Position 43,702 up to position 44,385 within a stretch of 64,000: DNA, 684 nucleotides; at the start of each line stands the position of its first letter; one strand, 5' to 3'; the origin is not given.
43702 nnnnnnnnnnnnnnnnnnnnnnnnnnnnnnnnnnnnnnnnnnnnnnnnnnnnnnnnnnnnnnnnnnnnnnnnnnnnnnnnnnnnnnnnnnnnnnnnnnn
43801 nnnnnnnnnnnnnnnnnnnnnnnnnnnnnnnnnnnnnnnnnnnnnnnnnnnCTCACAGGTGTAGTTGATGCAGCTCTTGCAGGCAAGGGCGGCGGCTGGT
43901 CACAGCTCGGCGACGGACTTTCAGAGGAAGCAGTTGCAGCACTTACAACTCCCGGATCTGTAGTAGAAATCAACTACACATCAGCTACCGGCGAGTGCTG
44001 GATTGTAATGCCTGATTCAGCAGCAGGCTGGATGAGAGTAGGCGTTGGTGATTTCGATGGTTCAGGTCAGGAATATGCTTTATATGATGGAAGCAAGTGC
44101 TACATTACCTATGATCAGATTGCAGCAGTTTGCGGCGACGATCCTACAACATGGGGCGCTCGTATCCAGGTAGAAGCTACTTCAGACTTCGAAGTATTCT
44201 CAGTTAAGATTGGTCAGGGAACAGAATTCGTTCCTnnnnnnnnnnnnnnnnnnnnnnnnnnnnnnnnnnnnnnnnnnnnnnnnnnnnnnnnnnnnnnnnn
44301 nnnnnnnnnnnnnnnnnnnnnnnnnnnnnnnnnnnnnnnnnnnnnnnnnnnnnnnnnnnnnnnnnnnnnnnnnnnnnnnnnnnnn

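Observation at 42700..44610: Lipoprotein with three tandem 128-130-aa domains of an unrecognised family, still about 85-90 percent identical at DNA level between copies 2 and 3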

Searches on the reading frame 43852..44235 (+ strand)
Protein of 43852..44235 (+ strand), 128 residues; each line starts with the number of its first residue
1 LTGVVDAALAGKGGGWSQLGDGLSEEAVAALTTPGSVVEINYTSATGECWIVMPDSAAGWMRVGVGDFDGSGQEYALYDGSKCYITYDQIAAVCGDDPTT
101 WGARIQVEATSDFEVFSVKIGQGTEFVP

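Call 22: search_solved_structures(query=A2, max_evalue=10, show_alignments=2)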
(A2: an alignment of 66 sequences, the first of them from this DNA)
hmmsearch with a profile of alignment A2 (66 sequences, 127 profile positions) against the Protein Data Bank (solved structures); distinct sequences matched with E-value up to 10: 0.

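Call 27: predict_structure(alignment_id=A2)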
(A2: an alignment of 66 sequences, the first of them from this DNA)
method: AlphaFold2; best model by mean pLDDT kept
length: 128 residues; sequences in the alignment: 66
mean_pLDDT: 96.7   pTM: 0.90
mean pLDDT of the five models: 96.7, 96.3, 96.3, 96.0, 95.4
residues with pLDDT >= 90: 123; 70-90: 4; 50-70: 1; < 50: 0
segments of 3 or more residues with pLDDT < 50: none
pLDDT, mean of each block of 10 residues (from residue 1): 96 98 98 98 98 98 97 95 98 98 98 98 85
secondary structure, 60 per line:
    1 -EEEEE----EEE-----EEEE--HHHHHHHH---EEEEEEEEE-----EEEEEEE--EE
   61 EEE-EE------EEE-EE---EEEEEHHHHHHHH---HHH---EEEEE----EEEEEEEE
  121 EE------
elements in order: E2-6 E11-13 E19-22 H25-32 E36-44 E50-56 E59-63 E73-75 E82-86 H87-94 E104-108 E113-122

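Call 29: fold_search(model_id=the predicted structure, library=pdb)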
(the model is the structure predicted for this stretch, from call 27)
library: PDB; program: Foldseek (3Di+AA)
matches with E <= 10: 1066; with E <= 0.001: 0
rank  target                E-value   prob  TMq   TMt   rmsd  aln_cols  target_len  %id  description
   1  6tku                  4.3e-03  0.97  0.44  0.14   6.1       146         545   10  Crystal structure of a capsule-specific depolymerase produced by Klebsiella phage (released 2020-04-22)
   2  4afd_A                5.2e-03  1.00  0.56  0.56   4.6       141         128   11  Structural and biochemical characterization of a novel Carbohydrate Binding Module of endoglucanase Cel5A from Eubacte (released 2012-12-26)
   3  5afe_A                6.6e-03  1.00  0.62  0.64   4.0       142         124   14  Medium Resolution structure of the C-terminal family 65 Carbohydrate Binding Module (CBM65B) of endoglucanase Cel5A fr (released 2015-02-04)
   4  9qrm_B                6.6e-03  0.94  0.42  0.13   6.1       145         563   10  X-ray structure of Kp32gp38 in complex with K21 pyr5 (released 2025-09-03)
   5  1gny_A                7.9e-03  0.93  0.43  0.38   7.4       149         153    9  xylan-binding module CBM15 (released 2001-11-29)
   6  7xio_B                8.4e-03  0.93  0.44  0.17   5.9       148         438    9  Crystal structure of TYR from Ralstonia (released 2023-04-19)
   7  5jmo_A                8.4e-03  0.80  0.38  0.14   9.5       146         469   12  X-ray structure of furin in complex with the inhibitory antibody Nb14 (released 2016-12-07)
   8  6e9b_C                9.5e-03  0.92  0.39  0.16   6.7       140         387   11  Bacteroides ovatus mixed-linkage glucan utilization locus (MLGUL) SGBP-B in complex with mixed-linkage heptasaccharide (released 2019-05-15)
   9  5ow6_A                1.2e-02  0.69  0.37  0.33  10.0       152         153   12  CryoEM structure of recombinant CMV particles with Tetanus-epitope (released 2017-09-13)
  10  4arx_B                1.5e-02  0.87  0.40  0.12   8.2       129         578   12  Lepidoptera-specific toxin Cry1Ac from Bacillus thuringiensis ssp. kurstaki HD-73 (released 2013-05-15)
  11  3fha_D                1.5e-02  0.75  0.40  0.12   8.1       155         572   11  Structure of endo-beta-N-acetylglucosaminidase A (released 2009-04-28)
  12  6e57_B                1.6e-02  0.80  0.36  0.15   7.2       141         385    8  Bacteroides ovatus mixed-linkage glucan utilization locus (MLGUL) SGBP-B in complex with mixed-linkage heptasaccharide (released 2019-05-29)
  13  3zm8_A                1.7e-02  0.44  0.32  0.12  10.4       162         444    9  Crystal structure of Podospora anserina GH26-CBM35 beta-(1,4)- mannanase (released 2013-04-17)
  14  4ary_B                2.0e-02  0.93  0.45  0.13   8.2       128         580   11  Lepidopteran-specific toxin Cry1Ac in complex with receptor specificity determinant GalNAc (released 2013-05-15)
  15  7mjr                  2.1e-02  0.90  0.41  0.08   6.7       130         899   10  Vip4Da2 toxin structure (released 2021-05-05)
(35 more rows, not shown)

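Call 59: search_protein_representatives(alignment_id=A2)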
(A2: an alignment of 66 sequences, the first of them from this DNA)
Query: 66 sequences, 127 profile positions. Proteins with E-value up to 0.001 (for the whole library): 152; up to 1e-10: 105; up to 1e-30: 63. The best 150 are listed.
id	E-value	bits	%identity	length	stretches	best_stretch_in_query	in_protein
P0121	9.3e-187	627.0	-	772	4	3-122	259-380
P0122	3.0e-185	622.1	-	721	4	5-122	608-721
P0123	2.8e-161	544.6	-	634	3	2-126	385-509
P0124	2.5e-138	470.4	-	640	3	3-125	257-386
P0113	6.9e-132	449.6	-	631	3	2-122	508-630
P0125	2.3e-125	428.6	-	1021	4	2-124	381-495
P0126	7.3e-120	410.7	-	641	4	3-125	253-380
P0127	1.5e-116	400.0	-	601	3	2-123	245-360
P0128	6.9e-115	394.7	-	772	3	2-126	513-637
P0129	3.6e-114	392.4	-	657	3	2-123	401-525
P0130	8.3e-114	391.2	-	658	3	2-124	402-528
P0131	1.9e-113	390.0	-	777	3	4-121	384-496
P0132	5.5e-111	382.1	-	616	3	7-125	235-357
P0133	1.6e-108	374.1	-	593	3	3-123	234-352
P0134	3.3e-107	369.8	-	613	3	3-122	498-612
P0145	1.4e-82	290.2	-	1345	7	3-122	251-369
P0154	1.2e-64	232.3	-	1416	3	3-121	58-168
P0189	6.3e-25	103.9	-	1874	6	3-122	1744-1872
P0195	2.5e-20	89.0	-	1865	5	3-123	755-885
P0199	3.8e-18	82.0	-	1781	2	3-123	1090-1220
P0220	3.2e-11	59.6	-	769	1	15-121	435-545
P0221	3.5e-11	59.5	-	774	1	13-121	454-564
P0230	1.3e-09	54.3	-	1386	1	26-121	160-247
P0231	2.0e-09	53.8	-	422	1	7-119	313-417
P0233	4.4e-09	52.7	-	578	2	4-123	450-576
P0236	2.8e-08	50.1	-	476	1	7-119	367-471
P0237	5.6e-08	49.1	-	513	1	8-121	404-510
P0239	9.5e-07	45.1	-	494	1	9-119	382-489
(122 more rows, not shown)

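Call 60: search_protein_families(library=pfam, proteins=[P0125, P0154, P0189, P0195, P0199, P0220], max_evalue=0.0001)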
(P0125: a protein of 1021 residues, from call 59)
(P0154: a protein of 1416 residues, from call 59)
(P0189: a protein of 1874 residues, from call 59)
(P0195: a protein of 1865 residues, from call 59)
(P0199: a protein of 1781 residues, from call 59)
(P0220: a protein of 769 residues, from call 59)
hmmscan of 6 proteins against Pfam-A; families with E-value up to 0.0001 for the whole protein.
P0125 (1021 aa): 1 family
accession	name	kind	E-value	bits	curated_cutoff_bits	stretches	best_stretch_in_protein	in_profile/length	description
PF18259.7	CBM65_1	-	1.6e-65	218.7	25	3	510-608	6-113/113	Carbohydrate binding module 65 domain 1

P0154 (1416 aa): 1 family
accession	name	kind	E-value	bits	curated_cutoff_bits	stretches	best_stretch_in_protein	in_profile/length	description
PF18259.7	CBM65_1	-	1.5e-25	89.9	25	2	197-294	6-113/113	Carbohydrate binding module 65 domain 1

P0189 (1874 aa): 0 families

P0195 (1865 aa): 1 family
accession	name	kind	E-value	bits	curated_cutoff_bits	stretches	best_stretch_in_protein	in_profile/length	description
PF18259.7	CBM65_1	-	6.7e-07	29.9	25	0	1590-1700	7-105/113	Carbohydrate binding module 65 domain 1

P0199 (1781 aa): 3 families
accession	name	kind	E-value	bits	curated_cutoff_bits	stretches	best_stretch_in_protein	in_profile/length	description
PF03442.20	CBM_X2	-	5e-14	52.6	28.9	1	1315-1390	5-83/83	Carbohydrate binding domain X2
PF02368.24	Big_2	-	2.5e-06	27.8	22.8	1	649-708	12-74/79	Bacterial Ig-like domain (group 2)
PF09479.16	Flg_new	-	8.4e-05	23.1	27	1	1608-1633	26-51/65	Listeria-Bacteroides repeat domain (List_Bact_rpt)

P0220 (769 aa): 3 families
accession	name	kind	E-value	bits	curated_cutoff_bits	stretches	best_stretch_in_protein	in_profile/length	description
PF22599.2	SecDF_P1_head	-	4.3e-09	36.7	27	1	287-371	18-104/114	SecDF, P1 head subdomain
PF18259.7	CBM65_1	-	4.2e-08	33.7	25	1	433-541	8-113/113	Carbohydrate binding module 65 domain 1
PF13240.11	Zn_Ribbon_1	-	1e-06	28.8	25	1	3-25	1-23/23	zinc-ribbon domain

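Call 61: search_protein_families(library=pfam, proteins=[P0145, P0221, P0230, P0131, P0128, P0237, P0231, P0236, P0239, P0233], max_evalue=0.0001)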
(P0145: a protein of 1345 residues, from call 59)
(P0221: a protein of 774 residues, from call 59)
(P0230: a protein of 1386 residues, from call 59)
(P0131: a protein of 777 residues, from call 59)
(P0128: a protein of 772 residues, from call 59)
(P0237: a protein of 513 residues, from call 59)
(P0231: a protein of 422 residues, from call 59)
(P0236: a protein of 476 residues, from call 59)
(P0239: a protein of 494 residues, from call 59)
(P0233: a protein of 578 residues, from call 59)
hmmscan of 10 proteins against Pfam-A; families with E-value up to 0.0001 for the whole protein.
P0145 (1345 aa): 1 family
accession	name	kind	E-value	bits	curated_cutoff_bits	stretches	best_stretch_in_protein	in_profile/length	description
PF18259.7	CBM65_1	-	1.5e-37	128.6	25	1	254-364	1-113/113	Carbohydrate binding module 65 domain 1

P0221 (774 aa): 3 families
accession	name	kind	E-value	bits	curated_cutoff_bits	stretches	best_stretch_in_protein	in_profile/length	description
PF22599.2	SecDF_P1_head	-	6.3e-10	39.4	27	1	308-391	18-103/114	SecDF, P1 head subdomain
PF13240.11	Zn_Ribbon_1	-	1.6e-07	31.3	25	1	3-25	1-23/23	zinc-ribbon domain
PF18259.7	CBM65_1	-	1.5e-05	25.5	25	1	454-560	8-113/113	Carbohydrate binding module 65 domain 1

P0230 (1386 aa): 2 families
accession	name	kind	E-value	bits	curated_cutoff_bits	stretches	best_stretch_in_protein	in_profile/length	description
PF18692.7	DUF5640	-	2.8e-11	43.6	28.5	0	277-325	1-48/85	Family of unknown function (DUF5640)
PF18259.7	CBM65_1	-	3.7e-05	24.3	25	0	160-243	24-113/113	Carbohydrate binding module 65 domain 1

P0131 (777 aa): 1 family
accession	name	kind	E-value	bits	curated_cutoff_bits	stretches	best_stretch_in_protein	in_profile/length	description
PF18259.7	CBM65_1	-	4.6e-60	201.1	25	3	264-369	7-113/113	Carbohydrate binding module 65 domain 1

P0128 (772 aa): 2 families
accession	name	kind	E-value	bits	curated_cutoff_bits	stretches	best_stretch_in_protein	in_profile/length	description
PF18259.7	CBM65_1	-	1.2e-42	145.1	25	3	517-628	1-113/113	Carbohydrate binding module 65 domain 1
PF00953.26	Glycos_transf_4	-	4.1e-28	98.8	27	1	92-246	4-158/160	Glycosyl transferase family 4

P0237 (513 aa): 2 families
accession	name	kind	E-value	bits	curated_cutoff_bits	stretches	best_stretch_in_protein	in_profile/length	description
PF00684.25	DnaJ_CXXCXGXG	-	1.9e-05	25.3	32.7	0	352-384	1-37/65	DnaJ central domain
PF00041.27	fn3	-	8e-05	23.2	25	0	120-194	5-78/84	Fibronectin type III domain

P0231 (422 aa): 1 family
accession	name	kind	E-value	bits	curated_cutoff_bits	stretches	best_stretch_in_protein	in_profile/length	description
PF18259.7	CBM65_1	-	4e-06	27.4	25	1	314-415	3-113/113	Carbohydrate binding module 65 domain 1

P0236 (476 aa): 1 family
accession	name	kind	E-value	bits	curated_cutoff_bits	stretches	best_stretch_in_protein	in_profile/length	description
PF18259.7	CBM65_1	-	5.9e-05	23.6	25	0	368-462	3-105/113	Carbohydrate binding module 65 domain 1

P0239 (494 aa): 0 families

P0233 (578 aa): 1 family
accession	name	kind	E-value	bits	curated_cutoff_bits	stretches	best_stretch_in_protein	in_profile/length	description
PF18259.7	CBM65_1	-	8.2e-14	52.1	25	1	458-566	7-107/113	Carbohydrate binding module 65 domain 1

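Call 64: search_solved_structures(query=A4, max_evalue=10, show_alignments=3)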
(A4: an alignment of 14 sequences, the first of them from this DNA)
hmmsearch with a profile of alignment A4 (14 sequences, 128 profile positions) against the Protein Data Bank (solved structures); distinct sequences matched with E-value up to 10: 1.
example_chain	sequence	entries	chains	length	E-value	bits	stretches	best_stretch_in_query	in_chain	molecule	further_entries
9vy3_A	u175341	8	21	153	0.13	15.8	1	29-68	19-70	Propeptide, PepSY amd peptidase M4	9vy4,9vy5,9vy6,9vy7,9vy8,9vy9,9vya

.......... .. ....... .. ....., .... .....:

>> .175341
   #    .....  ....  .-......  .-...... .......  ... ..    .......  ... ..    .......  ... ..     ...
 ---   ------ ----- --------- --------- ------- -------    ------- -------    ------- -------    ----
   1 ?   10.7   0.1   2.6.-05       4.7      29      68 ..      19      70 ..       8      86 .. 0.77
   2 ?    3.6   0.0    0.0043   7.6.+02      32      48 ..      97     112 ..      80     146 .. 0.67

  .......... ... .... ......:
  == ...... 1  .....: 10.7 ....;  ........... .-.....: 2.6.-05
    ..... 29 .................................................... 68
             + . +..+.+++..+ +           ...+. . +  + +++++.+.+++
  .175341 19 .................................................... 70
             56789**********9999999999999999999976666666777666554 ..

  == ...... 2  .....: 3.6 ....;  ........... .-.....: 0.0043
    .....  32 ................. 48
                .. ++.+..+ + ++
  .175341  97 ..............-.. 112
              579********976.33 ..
